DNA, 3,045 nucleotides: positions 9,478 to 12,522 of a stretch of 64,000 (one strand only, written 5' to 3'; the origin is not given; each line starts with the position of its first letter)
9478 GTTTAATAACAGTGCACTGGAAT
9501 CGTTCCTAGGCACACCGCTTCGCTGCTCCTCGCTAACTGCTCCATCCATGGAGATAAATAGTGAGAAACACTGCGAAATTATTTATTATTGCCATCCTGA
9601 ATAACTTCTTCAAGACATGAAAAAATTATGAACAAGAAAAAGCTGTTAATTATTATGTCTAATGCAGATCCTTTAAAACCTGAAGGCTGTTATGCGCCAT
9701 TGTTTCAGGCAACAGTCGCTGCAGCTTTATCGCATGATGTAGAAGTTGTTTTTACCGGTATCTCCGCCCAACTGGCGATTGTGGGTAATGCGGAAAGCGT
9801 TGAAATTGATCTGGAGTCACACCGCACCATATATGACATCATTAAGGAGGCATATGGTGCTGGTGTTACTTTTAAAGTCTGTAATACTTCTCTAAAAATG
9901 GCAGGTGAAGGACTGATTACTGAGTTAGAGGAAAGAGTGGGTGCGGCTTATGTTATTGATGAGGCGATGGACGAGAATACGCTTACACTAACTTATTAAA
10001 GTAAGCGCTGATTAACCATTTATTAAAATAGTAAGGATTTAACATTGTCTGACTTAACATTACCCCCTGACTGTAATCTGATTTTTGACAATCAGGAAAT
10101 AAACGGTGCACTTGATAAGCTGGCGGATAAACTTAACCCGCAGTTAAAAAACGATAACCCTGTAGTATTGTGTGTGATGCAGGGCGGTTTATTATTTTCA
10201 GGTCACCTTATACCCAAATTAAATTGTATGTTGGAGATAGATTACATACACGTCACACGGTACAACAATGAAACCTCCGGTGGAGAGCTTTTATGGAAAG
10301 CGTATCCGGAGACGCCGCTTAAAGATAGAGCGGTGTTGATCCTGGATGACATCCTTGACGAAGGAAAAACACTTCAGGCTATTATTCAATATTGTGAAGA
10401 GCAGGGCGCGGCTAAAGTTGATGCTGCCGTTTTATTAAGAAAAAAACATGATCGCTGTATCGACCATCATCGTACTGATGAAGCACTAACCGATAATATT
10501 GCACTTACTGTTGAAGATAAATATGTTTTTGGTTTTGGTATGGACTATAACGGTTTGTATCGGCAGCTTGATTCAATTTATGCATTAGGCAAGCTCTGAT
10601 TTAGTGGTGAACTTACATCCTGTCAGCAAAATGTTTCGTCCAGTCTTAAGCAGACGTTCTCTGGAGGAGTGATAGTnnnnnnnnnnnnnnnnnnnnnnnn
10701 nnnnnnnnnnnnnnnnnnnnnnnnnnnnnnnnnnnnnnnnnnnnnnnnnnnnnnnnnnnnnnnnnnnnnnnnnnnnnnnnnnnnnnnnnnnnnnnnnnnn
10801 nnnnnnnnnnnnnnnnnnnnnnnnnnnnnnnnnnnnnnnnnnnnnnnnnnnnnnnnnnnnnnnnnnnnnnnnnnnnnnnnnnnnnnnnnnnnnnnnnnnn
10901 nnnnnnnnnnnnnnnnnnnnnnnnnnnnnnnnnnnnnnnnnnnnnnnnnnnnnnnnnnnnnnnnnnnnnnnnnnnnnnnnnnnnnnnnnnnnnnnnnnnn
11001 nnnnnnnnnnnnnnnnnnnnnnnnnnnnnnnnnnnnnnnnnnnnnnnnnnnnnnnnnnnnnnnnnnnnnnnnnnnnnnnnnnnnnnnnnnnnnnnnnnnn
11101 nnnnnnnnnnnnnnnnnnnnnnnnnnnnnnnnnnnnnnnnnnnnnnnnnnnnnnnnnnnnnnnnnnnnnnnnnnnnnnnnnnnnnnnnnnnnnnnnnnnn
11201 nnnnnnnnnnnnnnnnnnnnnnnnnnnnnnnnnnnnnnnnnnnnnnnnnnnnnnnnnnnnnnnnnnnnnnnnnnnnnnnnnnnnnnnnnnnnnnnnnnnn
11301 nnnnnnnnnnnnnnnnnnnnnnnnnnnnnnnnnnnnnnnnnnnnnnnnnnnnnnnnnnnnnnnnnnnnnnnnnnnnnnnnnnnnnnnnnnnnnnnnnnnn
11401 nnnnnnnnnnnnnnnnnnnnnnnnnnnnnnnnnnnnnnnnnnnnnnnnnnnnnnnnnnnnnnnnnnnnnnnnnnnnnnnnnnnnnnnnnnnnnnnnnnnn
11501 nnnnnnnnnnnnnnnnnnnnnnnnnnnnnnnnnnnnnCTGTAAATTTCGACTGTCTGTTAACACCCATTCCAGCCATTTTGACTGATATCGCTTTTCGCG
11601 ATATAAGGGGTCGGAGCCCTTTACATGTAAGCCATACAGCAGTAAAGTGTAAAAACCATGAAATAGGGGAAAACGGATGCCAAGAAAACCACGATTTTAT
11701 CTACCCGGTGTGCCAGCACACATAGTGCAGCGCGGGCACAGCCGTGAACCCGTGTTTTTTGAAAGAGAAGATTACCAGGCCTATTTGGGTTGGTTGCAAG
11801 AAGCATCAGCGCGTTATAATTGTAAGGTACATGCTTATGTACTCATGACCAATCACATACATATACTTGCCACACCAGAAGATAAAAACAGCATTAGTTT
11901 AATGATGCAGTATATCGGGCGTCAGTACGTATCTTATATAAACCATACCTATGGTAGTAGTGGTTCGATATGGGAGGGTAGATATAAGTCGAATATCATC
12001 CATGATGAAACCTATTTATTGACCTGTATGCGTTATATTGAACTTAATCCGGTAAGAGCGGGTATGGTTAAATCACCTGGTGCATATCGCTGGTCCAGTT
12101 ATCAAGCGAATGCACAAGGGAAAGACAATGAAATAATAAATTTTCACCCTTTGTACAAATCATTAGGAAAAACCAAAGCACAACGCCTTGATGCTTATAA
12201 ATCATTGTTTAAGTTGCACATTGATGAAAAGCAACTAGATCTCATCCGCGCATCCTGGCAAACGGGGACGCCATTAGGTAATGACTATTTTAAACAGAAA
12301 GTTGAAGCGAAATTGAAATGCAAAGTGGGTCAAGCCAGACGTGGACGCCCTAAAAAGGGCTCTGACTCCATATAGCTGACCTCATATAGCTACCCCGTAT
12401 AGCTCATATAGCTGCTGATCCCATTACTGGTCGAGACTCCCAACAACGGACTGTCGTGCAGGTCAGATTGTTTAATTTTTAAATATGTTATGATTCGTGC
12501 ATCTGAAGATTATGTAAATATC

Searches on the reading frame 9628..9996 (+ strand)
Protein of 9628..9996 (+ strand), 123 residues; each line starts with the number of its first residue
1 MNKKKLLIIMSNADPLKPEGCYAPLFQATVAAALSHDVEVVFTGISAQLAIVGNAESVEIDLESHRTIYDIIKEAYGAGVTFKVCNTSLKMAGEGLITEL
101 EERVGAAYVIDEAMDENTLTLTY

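Call 14: search_protein_families(library=pfam, proteins=[window:9628-9996:+])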
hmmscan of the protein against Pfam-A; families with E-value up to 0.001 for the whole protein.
window:9628-9996:+ (123 aa): 3 families
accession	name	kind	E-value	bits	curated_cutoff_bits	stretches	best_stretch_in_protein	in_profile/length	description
PF13686.11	DrsE_2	-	1.5e-05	25.4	25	0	65-117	98-152/156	DsrE/DsrF/DrsH-like family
PF02635.20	DsrE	-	1.8e-05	25.3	22.7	1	5-93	2-85/116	DsrE/DsrF-like family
PF25230.1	DUF7846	-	0.00072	19.9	26.3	1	44-123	86-163/177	Domain of unknown function (DUF7846)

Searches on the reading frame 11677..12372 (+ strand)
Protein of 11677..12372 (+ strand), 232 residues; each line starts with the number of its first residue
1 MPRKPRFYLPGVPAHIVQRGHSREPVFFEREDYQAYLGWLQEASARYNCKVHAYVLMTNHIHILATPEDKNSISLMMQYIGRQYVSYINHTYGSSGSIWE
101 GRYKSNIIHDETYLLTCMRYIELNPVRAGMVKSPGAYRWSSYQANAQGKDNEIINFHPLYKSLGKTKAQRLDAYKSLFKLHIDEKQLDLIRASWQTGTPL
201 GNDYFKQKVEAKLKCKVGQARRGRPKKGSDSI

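Call 14: search_protein_families(library=pfam, proteins=[window:11677-12372:+])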
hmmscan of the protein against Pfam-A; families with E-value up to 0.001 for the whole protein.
window:11677-12372:+ (232 aa): 1 family
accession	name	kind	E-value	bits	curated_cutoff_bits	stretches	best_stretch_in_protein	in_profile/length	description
PF01797.21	Y1_Tnp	-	4.8e-14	53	23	1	14-122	7-119/121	Transposase IS200 like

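Call 34: search_protein_families(library=ncbifam, proteins=[window:11677-12372:+], max_evalue=0.01)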
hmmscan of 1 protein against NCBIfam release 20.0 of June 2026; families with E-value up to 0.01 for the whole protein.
window:11677-12372:+ (232 aa): 2 families
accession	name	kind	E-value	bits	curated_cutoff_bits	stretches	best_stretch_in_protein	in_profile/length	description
NF047646.1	REP_Tyr_transpos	equivalog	3.7e-23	82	80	1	6-140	4-146/146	REP-associated tyrosine transposase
NF033573.1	transpos_IS200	equivalog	4.1e-05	23.8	55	1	14-94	13-92/126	IS200/IS605 family transposase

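Call 41: find_homologous_proteins(query=window:11677-12372:+, max_evalue=1e-10)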
Query window:11677-12372:+ (232 aa): 8000 proteins with E <= 1e-10 among 8000 candidates; the best 120 are listed.
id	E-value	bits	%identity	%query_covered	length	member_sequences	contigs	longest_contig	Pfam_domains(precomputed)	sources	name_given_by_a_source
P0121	3.5e-149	513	95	100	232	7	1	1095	PF01797.22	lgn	-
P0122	7.8e-148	508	95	100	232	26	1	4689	PF01797.22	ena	-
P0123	9.6e-142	489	91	100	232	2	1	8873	PF01797.22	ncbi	-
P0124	5.6e-138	476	89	98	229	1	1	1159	PF01797.22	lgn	-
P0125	2.5e-134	464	86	99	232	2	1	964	PF01797.22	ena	-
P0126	1.5e-129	449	84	98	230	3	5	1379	PF01797.22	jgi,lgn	-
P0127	2.9e-128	444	80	100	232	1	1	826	PF01797.22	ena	-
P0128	7.6e-128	443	80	100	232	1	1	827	PF01797.22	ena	-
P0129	4.6e-125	434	78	100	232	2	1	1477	PF01797.22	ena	-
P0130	6.6e-125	433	80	100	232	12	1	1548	PF01797.22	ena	-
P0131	7.8e-125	433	78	100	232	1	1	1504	PF01797.22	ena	-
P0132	5.2e-124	431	78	100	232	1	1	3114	PF01797.22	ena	-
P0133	9.4e-124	430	80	99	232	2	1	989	PF01797.22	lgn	-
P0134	1.6e-123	429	77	100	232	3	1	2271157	PF01797.22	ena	-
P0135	2.0e-123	429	77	100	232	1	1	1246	PF01797.22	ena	-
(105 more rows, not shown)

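Call 42: find_encoding_contigs(protein=P0123, flank=3000, max_places=2)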
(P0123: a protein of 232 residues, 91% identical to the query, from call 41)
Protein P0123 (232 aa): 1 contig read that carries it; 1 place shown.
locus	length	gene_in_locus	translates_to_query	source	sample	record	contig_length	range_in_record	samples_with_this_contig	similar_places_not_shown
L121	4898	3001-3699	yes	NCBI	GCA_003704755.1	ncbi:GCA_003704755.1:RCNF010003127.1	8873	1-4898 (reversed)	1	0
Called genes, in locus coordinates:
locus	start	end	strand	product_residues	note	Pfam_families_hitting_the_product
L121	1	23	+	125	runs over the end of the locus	-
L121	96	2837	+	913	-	-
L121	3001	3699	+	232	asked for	PF01797:Y1_Tnp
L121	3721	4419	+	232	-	-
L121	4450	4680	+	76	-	-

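Call 43: find_encoding_contigs(protein=P0134, flank=3000, max_places=2)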
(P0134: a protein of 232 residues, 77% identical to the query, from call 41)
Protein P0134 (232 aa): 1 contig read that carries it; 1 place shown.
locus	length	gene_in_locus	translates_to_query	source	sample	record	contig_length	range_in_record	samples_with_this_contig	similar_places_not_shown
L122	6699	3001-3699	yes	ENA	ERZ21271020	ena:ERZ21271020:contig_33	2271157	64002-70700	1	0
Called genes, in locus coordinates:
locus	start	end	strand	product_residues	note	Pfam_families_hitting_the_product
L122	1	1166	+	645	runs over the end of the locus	PF01551:Peptidase_M23 (weak)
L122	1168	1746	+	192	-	-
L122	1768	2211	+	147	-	-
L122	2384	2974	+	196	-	PF01797:Y1_Tnp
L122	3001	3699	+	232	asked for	PF01797:Y1_Tnp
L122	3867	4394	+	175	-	-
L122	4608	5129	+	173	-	-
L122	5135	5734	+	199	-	-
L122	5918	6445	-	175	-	PF13505:OMP_b-brl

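Call 44: find_encoding_contigs(protein=P0122, flank=3000, max_places=2)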
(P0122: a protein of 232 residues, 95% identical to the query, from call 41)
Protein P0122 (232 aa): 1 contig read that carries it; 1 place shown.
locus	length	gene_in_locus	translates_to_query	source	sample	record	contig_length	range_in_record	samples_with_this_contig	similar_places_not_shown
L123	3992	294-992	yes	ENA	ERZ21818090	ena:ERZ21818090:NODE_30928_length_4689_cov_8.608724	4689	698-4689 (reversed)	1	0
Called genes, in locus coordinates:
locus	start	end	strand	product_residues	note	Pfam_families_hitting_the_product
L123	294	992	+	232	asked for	PF01797:Y1_Tnp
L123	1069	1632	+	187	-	-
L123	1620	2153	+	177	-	PF00578:AhpC-TSA, PF08534:Redoxin, PF00085:Thioredoxin, PF13098:Thioredoxin_2 (weak), PF13905:Thioredoxin_8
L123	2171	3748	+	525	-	PF01425:Amidase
